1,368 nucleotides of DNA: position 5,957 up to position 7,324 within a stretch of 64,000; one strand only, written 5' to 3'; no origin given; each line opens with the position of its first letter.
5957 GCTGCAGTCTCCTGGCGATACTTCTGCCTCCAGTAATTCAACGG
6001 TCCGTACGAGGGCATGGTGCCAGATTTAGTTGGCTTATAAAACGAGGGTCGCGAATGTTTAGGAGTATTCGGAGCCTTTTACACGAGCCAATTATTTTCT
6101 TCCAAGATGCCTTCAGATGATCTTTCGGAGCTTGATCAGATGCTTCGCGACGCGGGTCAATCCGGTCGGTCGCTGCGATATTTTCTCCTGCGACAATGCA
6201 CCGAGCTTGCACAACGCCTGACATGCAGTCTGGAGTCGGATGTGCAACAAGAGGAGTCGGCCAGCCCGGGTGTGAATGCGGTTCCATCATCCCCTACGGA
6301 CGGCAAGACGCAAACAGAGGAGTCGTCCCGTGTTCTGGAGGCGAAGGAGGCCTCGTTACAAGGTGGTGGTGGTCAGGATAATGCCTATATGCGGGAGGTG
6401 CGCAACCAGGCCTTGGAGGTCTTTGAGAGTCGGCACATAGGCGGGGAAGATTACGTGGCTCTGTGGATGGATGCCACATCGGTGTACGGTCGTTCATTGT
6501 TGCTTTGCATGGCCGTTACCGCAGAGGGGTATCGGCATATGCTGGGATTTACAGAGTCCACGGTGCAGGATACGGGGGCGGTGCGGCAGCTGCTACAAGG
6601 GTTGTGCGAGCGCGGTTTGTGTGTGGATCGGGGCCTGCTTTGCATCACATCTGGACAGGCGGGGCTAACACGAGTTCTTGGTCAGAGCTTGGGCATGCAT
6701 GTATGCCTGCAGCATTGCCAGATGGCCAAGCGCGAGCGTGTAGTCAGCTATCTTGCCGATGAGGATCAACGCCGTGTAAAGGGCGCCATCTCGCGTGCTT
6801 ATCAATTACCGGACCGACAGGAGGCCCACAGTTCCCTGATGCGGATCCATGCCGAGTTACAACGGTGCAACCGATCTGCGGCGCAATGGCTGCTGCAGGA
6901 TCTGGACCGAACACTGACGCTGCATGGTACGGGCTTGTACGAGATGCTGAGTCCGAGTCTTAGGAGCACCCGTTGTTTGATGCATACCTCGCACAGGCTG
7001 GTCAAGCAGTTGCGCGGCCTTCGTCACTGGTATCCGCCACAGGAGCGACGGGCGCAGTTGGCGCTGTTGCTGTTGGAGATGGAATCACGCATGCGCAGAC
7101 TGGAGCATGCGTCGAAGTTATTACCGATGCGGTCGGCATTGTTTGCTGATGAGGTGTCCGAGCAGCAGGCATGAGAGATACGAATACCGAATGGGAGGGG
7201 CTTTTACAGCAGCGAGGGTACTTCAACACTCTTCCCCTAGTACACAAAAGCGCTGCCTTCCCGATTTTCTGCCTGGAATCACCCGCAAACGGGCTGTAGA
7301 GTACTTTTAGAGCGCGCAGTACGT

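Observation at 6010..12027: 6.0-kb IS256-derived element carrying a catalytically degenerate transposase paralogue, a repeat array and an intact transposase between a single pair of IRs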

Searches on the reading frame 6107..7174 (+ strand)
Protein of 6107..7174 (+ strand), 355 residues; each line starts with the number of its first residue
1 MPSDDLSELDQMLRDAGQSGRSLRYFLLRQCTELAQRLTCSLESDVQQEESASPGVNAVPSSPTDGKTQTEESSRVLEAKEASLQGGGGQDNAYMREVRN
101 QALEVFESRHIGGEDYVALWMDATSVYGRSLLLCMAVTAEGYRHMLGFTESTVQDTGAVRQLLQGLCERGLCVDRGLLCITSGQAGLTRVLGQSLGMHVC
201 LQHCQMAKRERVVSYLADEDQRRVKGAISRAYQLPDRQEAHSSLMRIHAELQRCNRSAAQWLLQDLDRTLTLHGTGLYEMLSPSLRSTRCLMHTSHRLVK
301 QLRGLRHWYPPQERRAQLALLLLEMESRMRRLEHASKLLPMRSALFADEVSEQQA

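Call 5: search_protein_families(library=pfam, proteins=[window:6107-7174:+], max_evalue=0.01)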
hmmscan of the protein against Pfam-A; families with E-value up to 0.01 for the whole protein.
window:6107-7174:+ (355 aa): 1 family
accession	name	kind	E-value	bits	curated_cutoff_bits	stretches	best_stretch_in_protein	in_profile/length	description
PF00872.24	Transposase_mut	-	4.8e-10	39.3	21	1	101-271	146-320/379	Transposase, Mutator family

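Call 17: find_encoding_contigs(protein=window:6107-7174:+, flank=10000, max_places=10)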
Protein window:6107-7174:+ (355 aa): no gene with exactly this product is on record in the collection.

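Call 18: find_homologous_proteins(query=window:6107-7174:+, max_evalue=0.001)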
Query window:6107-7174:+ (355 aa): 34 proteins with E <= 0.001 among 3381 candidates.
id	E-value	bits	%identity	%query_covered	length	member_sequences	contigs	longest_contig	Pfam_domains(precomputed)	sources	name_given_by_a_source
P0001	1.9e-220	749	99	97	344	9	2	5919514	PF00872.25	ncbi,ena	-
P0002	5.5e-135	468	66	99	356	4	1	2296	PF00872.25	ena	-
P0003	6.6e-134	464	66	99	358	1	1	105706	PF00872.25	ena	-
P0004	1.5e-130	453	64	99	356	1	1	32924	PF00872.25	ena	-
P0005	4.9e-128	445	62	98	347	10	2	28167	PF00872.25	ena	-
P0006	1.3e-127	444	61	98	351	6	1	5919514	PF00872.25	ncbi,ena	-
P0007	1.5e-104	368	54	97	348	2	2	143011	PF00872.25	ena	-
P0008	1.5e-103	365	57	98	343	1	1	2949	PF00872.25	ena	-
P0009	1.7e-103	364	74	66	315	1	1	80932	PF00872.25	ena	-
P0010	2.6e-102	361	51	97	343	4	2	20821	PF00872.25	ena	-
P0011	4.1e-102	360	58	87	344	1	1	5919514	PF00872.25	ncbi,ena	-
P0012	1.8e-101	358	53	98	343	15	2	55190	PF00872.25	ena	-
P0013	2.0e-100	354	50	98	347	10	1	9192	PF00872.25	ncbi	-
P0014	1.4e-99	352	53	97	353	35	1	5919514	PF00872.25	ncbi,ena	-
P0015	3.4e-99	350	72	66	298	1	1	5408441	PF00872.25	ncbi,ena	-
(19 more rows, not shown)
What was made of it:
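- The elements therefore proliferate despite, or because of, OrfA (call 18).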

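Call 20: find_encoding_contigs(protein=P0001, flank=10000, max_places=10)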
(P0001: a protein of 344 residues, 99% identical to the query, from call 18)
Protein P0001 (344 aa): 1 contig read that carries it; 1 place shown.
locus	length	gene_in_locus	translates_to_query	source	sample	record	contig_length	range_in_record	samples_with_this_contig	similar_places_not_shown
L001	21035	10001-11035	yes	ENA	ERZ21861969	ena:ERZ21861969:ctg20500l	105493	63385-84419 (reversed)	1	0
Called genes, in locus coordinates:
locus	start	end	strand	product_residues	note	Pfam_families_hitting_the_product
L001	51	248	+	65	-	PF13701:DDE_Tnp_1_4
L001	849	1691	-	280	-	PF01695:IstB_IS21, PF13191:AAA_16 (weak), PF00308:Bac_DnaA, PF03969:AFG1_ATPase (weak), PF13401:AAA_22 (faint), PF00004:AAA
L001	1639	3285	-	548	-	PF27155:Y4rL_C, PF22483:Mu-transpos_C_2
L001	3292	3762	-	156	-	PF14236:DruA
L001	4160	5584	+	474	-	PF00149:Metallophos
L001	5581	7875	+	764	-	PF13589:HATPase_c_3 (weak)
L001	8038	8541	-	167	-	-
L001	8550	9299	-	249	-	-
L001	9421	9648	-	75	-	-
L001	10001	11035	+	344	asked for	PF00872:Transposase_mut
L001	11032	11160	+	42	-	-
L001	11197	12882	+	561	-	PF00872:Transposase_mut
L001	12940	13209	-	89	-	-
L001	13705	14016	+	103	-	-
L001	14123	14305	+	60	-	-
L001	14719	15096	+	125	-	-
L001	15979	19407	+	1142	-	-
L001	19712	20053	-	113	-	-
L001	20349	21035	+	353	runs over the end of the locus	PF00872:Transposase_mut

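Call 27: find_related_loci(query=A2, collection=genome_contigs, flank=10000)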
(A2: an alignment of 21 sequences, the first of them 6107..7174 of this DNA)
Query A2 (355 aa) in genome_contigs; peptide patterns used: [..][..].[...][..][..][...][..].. (x = any residue, [..] = any of these).
10 stretches matched a pattern; 6 encode a relative of the query (tblastn E <= 1e-3); 6 distinct loci.
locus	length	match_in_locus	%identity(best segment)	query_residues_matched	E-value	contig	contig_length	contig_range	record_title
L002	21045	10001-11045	67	3-350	2e-117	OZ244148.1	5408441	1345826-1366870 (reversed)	MAG: Rhodothermales bacterium isolate 74c7008a-8643-43fd-832e-2eb336472ec0 genome assembly, chromosome: 1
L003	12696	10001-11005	53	3-348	2e-108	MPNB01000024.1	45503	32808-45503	MAG: Rhodothermaceae bacterium bin80 NODE_1361_length_45503_cov_19.2489_ID_2721, whole genome shotgun sequence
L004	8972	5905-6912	52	3-349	8e-108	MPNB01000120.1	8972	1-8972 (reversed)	MAG: Rhodothermaceae bacterium bin80 NODE_6764_length_8972_cov_16.5899_ID_13527, whole genome shotgun sequence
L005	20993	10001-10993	42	4-345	5e-74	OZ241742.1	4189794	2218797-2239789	MAG: Rhodothermales bacterium isolate 6e813d85-8f61-4035-a4a2-b9e8d494f84d genome assembly, chromosome: 1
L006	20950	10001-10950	54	9-338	3e-56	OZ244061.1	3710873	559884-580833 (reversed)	MAG: Rhodothermales bacterium isolate 21fda42b-fcae-4b59-93a0-87e05944a696 genome assembly, chromosome: 1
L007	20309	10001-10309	37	59-164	4e-16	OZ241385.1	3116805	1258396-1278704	MAG: Rhodothermales bacterium isolate ca287509-31ff-4378-acd2-cec91d6888d7 genome assembly, chromosome: 1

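Call 32: find_encoding_contigs(protein=P0006, flank=8000, max_places=6)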
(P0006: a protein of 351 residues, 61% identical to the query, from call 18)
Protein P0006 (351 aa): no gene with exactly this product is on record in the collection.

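Call 33: find_encoding_contigs(protein=P0014, flank=8000, max_places=8)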
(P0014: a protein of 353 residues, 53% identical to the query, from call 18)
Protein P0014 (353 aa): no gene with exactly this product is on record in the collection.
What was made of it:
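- Tried and rejected: The window OrfA, P0006 and P0014 were not on record (calls 17, 32, 33).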

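Call 34: find_encoding_contigs(protein=P0003, flank=8000, max_places=4)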
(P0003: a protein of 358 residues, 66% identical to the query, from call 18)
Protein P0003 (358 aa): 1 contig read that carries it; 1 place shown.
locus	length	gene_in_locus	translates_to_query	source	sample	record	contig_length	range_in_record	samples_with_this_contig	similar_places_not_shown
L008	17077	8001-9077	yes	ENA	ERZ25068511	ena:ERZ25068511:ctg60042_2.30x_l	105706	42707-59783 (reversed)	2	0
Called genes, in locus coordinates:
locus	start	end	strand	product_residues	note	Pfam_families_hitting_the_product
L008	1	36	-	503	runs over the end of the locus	PF00665:rve, PF22483:Mu-transpos_C_2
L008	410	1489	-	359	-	PF01548:DEDD_Tnp_IS110, PF02371:Transposase_20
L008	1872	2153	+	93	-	PF13005:zf-IS66 (weak)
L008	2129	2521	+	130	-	PF03050:DDE_Tnp_IS66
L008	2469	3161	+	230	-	PF03050:DDE_Tnp_IS66, PF13817:DDE_Tnp_IS66_C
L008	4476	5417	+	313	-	PF05598:DUF772, PF01609:DDE_Tnp_1, PF13612:DDE_Tnp_1_3, PF13359:DDE_Tnp_4 (weak), PF13751:DDE_Tnp_1_6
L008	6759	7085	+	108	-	-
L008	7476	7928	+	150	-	-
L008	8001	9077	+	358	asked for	PF00872:Transposase_mut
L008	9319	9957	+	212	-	-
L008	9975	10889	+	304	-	PF00872:Transposase_mut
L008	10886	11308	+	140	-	PF00872:Transposase_mut (weak)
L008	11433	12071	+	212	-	PF08867:FRG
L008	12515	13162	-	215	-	-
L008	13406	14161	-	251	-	-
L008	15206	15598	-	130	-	-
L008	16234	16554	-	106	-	-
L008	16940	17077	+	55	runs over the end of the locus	-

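Call 41: find_encoding_contigs(protein=P0004, flank=8000, max_places=4)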
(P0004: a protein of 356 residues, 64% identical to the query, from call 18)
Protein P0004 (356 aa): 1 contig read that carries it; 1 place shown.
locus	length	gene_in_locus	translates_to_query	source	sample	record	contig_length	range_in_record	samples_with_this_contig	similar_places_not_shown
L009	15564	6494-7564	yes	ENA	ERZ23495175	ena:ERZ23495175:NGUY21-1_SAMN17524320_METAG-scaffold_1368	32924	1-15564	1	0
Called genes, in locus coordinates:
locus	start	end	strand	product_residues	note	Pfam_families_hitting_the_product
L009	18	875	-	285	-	PF00078:RVT_1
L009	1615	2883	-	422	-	PF04326:SLFN_AlbA_2, PF13749:HATPase_c_4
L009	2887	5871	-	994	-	PF02463:SMC_N (faint), PF13304:AAA_21 (faint)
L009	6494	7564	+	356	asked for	PF00872:Transposase_mut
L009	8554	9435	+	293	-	PF00872:Transposase_mut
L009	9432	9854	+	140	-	-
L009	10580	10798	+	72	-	PF00216:Bac_DNA_binding (weak)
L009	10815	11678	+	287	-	PF05036:SPOR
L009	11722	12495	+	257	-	PF13580:SIS_2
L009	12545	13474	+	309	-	PF00480:ROK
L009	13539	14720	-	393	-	PF00266:Aminotran_5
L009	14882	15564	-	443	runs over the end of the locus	PF02812:ELFV_dehydrog_N, PF00208:ELFV_dehydrog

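Call 42: find_encoding_contigs(protein=P0005, flank=8000, max_places=4)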
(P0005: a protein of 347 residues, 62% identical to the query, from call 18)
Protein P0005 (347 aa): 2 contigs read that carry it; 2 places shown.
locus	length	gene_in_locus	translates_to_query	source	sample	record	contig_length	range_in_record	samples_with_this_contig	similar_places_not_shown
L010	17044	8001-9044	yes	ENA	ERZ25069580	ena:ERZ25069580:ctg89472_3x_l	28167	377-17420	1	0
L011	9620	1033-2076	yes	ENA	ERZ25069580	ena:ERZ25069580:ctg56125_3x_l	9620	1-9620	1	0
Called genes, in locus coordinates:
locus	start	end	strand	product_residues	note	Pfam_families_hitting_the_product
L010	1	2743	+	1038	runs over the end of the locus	?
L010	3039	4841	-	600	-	PF00004:AAA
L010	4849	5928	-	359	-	PF01791:DeoC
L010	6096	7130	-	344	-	PF00890:FAD_binding_2 (weak), PF01266:DAO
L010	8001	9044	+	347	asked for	PF00872:Transposase_mut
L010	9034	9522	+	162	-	-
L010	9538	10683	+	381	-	PF00872:Transposase_mut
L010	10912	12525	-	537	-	-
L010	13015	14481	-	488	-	PF00939:Na_sulph_symp, PF03600:CitMHS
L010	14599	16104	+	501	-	PF00370:FGGY_N, PF02782:FGGY_C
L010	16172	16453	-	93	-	-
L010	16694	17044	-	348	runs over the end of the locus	PF02543:Carbam_trans_N (faint), PF00814:TsaD, PF22521:HypF_C_2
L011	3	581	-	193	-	?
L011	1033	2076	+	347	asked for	PF00872:Transposase_mut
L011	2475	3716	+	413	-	PF00872:Transposase_mut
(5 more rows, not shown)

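Call 43: find_encoding_contigs(protein=P0007, flank=8000, max_places=4)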
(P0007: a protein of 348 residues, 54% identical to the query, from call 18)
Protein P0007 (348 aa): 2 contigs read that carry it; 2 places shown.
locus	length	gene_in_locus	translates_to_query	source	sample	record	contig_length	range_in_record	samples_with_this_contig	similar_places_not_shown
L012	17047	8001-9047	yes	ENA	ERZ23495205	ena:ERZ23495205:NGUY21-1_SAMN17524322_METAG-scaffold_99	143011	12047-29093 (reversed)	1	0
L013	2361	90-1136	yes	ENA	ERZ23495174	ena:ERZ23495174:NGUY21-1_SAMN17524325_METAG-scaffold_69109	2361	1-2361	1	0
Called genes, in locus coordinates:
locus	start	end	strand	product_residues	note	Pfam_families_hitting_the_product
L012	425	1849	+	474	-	PF00884:Sulfatase, PF16347:SGSH_C (weak)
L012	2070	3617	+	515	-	PF17425:Arylsulfotran_N, PF05935:Arylsulfotrans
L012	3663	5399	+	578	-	PF05935:Arylsulfotrans, PF18962:Por_Secre_tail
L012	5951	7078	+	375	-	-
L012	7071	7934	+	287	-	-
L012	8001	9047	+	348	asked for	PF00872:Transposase_mut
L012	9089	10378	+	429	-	PF00872:Transposase_mut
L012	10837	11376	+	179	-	PF01202:SKI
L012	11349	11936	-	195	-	PF01351:RNase_HII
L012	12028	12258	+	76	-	-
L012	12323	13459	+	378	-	PF07497:Rho_RNA_bind (weak), PF00006:ATP-synt_ab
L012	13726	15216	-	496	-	PF02384:N6_Mtase, PF20473:MmeI_Mtase (faint), PF07669:Eco57I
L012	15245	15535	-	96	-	-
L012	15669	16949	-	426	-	PF00275:EPSP_synthase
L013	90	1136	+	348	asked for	PF00872:Transposase_mut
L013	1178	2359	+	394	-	?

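Call 67: predict_structure(alignment_id=A2)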
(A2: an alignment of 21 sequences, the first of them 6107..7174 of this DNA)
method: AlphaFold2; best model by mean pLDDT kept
length: 355 residues; sequences in the alignment: 21
mean_pLDDT: 85.1   pTM: 0.73
mean pLDDT of the five models: 85.1, 83.8, 83.0, 82.9, 82.5
residues with pLDDT >= 90: 230; 70-90: 60; 50-70: 32; < 50: 33
segments of 3 or more residues with pLDDT < 50: 45-68, 86-89
pLDDT, mean of each block of 10 residues (from residue 1): 73 88 86 76 43 35 39 60 49 87 95 95 92 97 97 96 96 96 95 94 96 96 97 97 98 97 97 95 91 94 76 93 95 94 86 55
secondary structure, 60 per line:
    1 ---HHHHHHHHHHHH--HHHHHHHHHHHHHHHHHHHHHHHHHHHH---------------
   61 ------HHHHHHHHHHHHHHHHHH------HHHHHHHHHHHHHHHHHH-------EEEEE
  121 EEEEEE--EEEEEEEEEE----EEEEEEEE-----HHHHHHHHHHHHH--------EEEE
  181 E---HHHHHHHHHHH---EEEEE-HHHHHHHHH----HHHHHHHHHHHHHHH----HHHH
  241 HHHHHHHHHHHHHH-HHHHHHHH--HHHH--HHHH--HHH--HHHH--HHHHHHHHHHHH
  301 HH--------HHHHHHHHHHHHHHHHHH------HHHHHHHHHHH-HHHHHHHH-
elements in order: H4-15 H18-45 H67-84 H91-108 E116-126 E129-138 E143-150 H156-168 E177-181 H185-195 E199-203 H205-213 H218-232 H237-254 H256-263 H266-269 H272-275 H283-286 H289-302 H311-328 H335-345 H347-354
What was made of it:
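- The AF2 model has mean pLDDT 85, with helices 4-15 and 18-45, a disordered stretch 45-68, then an RNase H-like fold and helical insertion (call 67).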

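Call 72: fold_search(model_id=the predicted structure, library=pdb)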
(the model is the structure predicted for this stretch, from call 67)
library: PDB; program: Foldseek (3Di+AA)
matches with E <= 10: 849; with E <= 0.001: 7
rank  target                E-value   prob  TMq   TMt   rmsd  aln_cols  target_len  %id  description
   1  6xgw_B                4.9e-11  1.00  0.55  0.55  13.8       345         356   12  ISCth4 transposase, pre-reaction complex, PRC (released 2020-10-14)
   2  6xgx_A                8.3e-11  1.00  0.54  0.48   6.4       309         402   13  ISCth4 transposase, strand transfer complex 1, STC1 (released 2020-10-14)
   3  6xg8_A                2.4e-10  1.00  0.53  0.48   6.9       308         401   14  ISCth4 transposase, pre-cleaved complex, PCC (released 2020-10-14)
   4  6xgx_B                2.7e-10  1.00  0.57  0.57  18.1       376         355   13  ISCth4 transposase, strand transfer complex 1, STC1 (released 2020-10-14)
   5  6xg8_B                3.5e-10  1.00  0.54  0.55   7.6       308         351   13  ISCth4 transposase, pre-cleaved complex, PCC (released 2020-10-14)
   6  8sjd_A                3.6e-04  0.98  0.24  0.19  21.4       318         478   11  Cryo-EM structure of the Hermes transposase bound to two right-ends of its DNA transposon. (released 2023-08-02)
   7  4d1q_H                6.2e-04  0.94  0.22  0.16  23.0       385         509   10  Hermes transposase bound to its terminal inverted repeat (released 2014-07-30)
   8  8edg_A                1.2e-03  0.93  0.23  0.16  23.1       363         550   11  Cryo-EM structure of the Hermes transposase bound to two left-ends of its DNA transposon (released 2023-08-02)
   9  8sjd_B                1.9e-03  0.77  0.20  0.16  22.8       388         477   11  Cryo-EM structure of the Hermes transposase bound to two right-ends of its DNA transposon. (released 2023-08-02)
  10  4d1q_B                2.2e-03  0.90  0.25  0.18  23.8       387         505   11  Hermes transposase bound to its terminal inverted repeat (released 2014-07-30)
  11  9c29_E                2.5e-03  0.91  0.18  0.24  17.4       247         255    9  Hexadecamer of NL4-3 WT HIV-1 intasome (released 2025-06-25)
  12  8w34_B                2.9e-03  0.92  0.18  0.26  15.2       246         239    9  HIV-1 intasome core assembled with wild-type integrase, 1F (released 2024-04-17)
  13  4u7b_A                2.9e-03  0.92  0.17  0.17  22.0       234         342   13  Crystal structure of a pre-cleavage Mos1 transpososome (released 2015-02-11)
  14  9rmx_D                3.2e-03  0.97  0.19  0.25  16.9       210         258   11  CryoEM reconstruction of integrase filament at the lumen of native HIV-1 cores (box size 34.2 nm) (released 2025-12-10)
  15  6vlm_B                4.0e-03  0.96  0.18  0.37  15.6       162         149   14  Core Catalytic Domain of HIV Integrase in complex with virtual screening hit (released 2020-05-13)
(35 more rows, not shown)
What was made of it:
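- The top Foldseek hits are the ISCth4 TnpA chains, E 5e-11 (call 72).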

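Call 89: search_protein_families(library=ncbifam, proteins=[window:6107-7174:+], max_evalue=0.01)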
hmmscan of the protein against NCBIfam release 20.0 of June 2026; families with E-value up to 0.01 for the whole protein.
window:6107-7174:+ (355 aa): 1 family
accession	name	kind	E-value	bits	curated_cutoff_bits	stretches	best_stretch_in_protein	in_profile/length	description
NF033543.2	transpos_IS256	equivalog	1.5e-23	83.3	150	1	101-291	107-303/338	IS256 family transposase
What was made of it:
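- On Active IS256 transposase (OrfA): The NF033543 score is 83 bits against a cut-off of 150, covering profile 107-303 only (call 89).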

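Call 97: search_protein_representatives(alignment_id=A2)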
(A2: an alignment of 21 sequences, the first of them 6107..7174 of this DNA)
Query: 21 sequences, 351 profile positions. Proteins with E-value up to 0.001 (for the whole library): 5707; up to 1e-10: 1835; up to 1e-30: 215. The best 150 are listed.
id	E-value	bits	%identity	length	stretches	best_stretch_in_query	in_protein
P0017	1.9e-152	523.8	-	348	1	1-349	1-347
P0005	1.5e-151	520.8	-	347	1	1-347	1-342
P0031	1.2e-149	514.5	-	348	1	1-349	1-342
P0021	4.5e-143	492.9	-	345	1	3-347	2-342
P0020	7.3e-139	479.1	-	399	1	1-324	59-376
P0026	7.6e-116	403.4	-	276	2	111-321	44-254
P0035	1.3e-112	392.8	-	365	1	18-309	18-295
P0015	3.0e-107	375.1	-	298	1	115-347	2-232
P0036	1.1e-106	373.2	-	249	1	95-327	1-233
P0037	4.9e-96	338.2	-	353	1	5-345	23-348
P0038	3.9e-80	285.9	-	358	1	23-348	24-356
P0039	6.3e-78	278.6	-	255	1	1-258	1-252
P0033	1.9e-67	244.2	-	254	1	3-225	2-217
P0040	6.9e-66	239.1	-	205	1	202-347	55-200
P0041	1.0e-62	228.6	-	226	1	1-208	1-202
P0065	1.2e-51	192.2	-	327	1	19-344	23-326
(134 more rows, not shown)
